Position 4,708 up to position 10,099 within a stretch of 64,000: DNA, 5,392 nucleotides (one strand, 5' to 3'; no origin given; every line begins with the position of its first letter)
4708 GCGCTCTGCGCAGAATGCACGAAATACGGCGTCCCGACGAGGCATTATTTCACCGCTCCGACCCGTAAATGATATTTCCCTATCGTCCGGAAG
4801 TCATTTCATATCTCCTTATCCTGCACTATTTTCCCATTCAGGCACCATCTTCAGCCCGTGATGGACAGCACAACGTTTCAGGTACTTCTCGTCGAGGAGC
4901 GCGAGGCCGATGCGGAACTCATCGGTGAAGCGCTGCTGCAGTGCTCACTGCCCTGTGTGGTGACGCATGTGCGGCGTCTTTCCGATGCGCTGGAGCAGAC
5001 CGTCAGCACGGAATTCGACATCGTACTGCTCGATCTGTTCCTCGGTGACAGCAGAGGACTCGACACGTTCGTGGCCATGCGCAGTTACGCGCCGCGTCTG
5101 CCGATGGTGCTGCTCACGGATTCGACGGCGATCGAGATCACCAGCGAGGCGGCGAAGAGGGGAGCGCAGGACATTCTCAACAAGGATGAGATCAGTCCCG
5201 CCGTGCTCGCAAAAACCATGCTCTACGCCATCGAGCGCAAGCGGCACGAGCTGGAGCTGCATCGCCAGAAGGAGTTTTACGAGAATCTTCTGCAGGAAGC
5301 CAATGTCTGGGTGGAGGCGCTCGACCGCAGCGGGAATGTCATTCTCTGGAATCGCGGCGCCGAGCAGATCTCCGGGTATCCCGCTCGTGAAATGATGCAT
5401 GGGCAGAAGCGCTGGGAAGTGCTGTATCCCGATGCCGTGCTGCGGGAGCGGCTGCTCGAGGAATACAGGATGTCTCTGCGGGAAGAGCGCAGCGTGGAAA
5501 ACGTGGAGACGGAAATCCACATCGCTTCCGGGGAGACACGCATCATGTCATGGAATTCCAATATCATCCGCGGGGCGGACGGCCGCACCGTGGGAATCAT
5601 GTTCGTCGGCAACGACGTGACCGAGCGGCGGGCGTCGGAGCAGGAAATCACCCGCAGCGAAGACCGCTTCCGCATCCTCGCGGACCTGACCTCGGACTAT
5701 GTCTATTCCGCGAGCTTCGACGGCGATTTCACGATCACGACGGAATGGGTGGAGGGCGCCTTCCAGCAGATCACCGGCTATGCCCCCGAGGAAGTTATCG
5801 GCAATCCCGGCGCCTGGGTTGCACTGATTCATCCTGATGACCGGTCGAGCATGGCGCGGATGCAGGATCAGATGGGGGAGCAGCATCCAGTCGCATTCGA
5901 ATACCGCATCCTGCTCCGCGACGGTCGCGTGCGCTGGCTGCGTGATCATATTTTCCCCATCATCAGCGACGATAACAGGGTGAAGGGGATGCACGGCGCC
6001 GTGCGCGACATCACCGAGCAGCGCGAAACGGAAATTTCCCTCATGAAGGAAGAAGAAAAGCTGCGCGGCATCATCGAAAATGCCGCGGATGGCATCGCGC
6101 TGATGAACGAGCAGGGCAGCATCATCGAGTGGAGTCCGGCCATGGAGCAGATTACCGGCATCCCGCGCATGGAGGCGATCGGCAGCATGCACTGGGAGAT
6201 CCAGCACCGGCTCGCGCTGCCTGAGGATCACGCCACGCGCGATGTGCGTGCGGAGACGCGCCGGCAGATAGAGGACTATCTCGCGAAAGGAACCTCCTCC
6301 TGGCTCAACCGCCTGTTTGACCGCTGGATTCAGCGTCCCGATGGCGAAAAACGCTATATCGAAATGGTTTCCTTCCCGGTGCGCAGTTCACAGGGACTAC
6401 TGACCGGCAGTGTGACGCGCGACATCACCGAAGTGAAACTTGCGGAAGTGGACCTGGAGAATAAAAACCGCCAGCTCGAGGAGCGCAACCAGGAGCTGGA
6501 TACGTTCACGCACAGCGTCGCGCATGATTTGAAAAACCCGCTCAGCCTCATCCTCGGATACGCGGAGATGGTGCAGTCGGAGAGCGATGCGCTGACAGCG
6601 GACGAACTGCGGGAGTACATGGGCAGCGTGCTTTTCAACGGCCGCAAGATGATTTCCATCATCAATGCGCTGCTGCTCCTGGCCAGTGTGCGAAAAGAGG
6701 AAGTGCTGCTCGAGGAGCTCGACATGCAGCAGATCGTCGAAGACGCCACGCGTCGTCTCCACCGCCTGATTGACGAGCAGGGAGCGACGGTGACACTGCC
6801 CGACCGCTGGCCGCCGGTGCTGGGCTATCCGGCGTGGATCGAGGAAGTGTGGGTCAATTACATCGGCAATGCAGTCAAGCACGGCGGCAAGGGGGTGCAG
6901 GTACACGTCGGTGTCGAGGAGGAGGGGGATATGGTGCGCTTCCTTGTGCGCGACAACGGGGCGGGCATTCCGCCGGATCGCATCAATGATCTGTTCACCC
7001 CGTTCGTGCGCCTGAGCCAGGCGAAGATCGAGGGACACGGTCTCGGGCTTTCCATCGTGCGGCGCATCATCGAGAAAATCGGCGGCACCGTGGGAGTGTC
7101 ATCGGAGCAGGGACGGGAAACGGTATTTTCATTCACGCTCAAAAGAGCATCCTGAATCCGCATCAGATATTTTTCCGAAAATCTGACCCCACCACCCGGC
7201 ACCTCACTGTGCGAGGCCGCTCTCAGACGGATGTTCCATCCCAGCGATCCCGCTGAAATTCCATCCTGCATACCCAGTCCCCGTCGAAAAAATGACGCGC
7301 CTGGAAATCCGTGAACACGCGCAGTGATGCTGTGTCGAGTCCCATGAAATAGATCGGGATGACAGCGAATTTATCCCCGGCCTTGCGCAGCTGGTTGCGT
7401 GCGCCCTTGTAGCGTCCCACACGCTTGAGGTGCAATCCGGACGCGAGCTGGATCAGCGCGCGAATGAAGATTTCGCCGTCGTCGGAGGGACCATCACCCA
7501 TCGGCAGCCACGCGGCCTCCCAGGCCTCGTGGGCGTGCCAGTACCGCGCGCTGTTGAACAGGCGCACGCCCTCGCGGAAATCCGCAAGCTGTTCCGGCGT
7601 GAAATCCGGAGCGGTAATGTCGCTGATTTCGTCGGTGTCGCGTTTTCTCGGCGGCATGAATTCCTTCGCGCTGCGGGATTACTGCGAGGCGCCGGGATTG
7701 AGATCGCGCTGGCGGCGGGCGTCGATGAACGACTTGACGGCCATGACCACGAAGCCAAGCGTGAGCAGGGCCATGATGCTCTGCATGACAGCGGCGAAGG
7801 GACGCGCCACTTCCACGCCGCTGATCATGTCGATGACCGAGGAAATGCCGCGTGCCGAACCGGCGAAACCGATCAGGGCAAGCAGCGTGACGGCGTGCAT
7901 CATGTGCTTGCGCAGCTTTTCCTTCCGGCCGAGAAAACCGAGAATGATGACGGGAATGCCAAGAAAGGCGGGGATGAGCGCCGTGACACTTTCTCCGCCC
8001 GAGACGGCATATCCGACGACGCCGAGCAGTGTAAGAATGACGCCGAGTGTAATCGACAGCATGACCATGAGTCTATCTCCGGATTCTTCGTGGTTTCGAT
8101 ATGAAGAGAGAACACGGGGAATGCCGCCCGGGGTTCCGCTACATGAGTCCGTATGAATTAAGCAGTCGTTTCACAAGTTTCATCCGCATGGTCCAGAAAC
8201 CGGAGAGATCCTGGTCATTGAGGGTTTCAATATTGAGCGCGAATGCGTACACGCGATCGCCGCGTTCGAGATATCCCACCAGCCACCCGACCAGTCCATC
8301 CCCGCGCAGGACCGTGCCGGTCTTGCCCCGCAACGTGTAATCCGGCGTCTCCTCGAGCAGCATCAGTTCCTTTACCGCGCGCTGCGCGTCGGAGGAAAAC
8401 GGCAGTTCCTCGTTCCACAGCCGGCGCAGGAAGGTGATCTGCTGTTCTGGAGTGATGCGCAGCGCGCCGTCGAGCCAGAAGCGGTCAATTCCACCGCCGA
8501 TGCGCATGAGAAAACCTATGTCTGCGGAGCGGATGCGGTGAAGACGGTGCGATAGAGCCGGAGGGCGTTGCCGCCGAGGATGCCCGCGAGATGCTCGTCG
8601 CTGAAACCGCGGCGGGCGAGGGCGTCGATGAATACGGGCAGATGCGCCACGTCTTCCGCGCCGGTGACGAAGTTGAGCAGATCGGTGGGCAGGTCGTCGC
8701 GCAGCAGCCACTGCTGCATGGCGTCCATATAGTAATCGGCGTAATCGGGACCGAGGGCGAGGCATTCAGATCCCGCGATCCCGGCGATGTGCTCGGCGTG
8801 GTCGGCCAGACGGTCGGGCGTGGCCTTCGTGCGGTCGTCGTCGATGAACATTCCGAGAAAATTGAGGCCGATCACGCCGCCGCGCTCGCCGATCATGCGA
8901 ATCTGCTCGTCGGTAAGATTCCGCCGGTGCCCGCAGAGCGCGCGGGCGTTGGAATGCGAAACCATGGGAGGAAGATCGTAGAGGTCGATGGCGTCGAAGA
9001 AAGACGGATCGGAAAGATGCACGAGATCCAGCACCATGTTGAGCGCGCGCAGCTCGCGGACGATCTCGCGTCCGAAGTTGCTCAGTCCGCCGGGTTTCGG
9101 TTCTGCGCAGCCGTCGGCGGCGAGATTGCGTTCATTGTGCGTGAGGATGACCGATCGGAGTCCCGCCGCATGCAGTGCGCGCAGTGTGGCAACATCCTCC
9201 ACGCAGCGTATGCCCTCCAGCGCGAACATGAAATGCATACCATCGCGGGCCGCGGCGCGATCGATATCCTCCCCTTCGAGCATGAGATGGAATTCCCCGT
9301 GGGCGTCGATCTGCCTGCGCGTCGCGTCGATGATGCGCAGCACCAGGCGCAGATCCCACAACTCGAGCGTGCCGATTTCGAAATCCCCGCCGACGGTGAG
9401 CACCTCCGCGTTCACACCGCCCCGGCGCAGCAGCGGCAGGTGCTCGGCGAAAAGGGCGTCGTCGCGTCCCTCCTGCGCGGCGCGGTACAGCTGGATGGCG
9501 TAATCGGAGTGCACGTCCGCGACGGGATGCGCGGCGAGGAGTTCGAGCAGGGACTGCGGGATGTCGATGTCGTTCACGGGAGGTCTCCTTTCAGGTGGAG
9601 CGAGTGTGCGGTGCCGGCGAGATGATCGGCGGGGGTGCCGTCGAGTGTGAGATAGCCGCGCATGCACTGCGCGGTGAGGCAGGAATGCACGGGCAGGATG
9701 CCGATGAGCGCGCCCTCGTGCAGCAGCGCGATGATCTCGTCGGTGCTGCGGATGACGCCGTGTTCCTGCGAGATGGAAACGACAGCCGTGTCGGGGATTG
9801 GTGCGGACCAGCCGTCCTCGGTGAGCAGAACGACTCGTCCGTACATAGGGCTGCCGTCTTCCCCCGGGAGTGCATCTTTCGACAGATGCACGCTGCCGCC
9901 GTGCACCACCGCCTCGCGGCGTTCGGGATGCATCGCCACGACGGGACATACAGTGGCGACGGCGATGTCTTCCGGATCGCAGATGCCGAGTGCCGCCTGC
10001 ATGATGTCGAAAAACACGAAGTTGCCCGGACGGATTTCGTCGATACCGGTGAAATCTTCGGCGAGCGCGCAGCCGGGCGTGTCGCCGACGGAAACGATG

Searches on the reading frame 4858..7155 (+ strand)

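Call 23: search_protein_families(library=pfam, proteins=[window:4858-7155:+], max_evalue=0.0001)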
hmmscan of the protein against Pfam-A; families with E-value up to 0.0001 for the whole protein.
window:4858-7155:+ (765 aa): 8 families
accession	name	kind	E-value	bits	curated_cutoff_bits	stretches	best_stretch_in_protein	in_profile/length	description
PF00989.32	PAS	-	7.6e-32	110.1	22.6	3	401-518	2-106/113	PAS fold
PF13426.13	PAS_9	-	4.8e-30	104.3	27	3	300-387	18-103/103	PAS domain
PF08447.18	PAS_3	-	1.1e-29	102.9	25.6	2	298-381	4-88/89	PAS fold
PF08448.16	PAS_4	-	1.7e-29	102.7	23.1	3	149-259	5-110/110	PAS fold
PF02518.31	HATPase_c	-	3.8e-26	92.2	26.4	1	658-763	3-109/111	Histidine kinase-, DNA gyrase B-, and HSP90-like ATPase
PF13188.13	PAS_8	-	5.1e-14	52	21.8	1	400-449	1-48/65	PAS domain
PF00072.30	Response_reg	-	3e-12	47.1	30.2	1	9-111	1-101/111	Response regulator receiver domain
PF00512.31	HisKA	-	1.1e-11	45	26.9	1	548-611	3-63/66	His Kinase A (phospho-acceptor) domain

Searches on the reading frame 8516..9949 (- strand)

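Call 23: search_protein_families(library=pfam, proteins=[window:8516-9949:-], max_evalue=0.0001)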
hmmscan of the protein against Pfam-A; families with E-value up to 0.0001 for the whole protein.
window:8516-9949:- (477 aa): 1 family
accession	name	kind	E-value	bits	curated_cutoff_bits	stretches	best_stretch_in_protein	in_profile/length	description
PF01244.27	Peptidase_M19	-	1.6e-74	251.4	26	1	138-467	3-318/319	Membrane dipeptidase (Peptidase family M19)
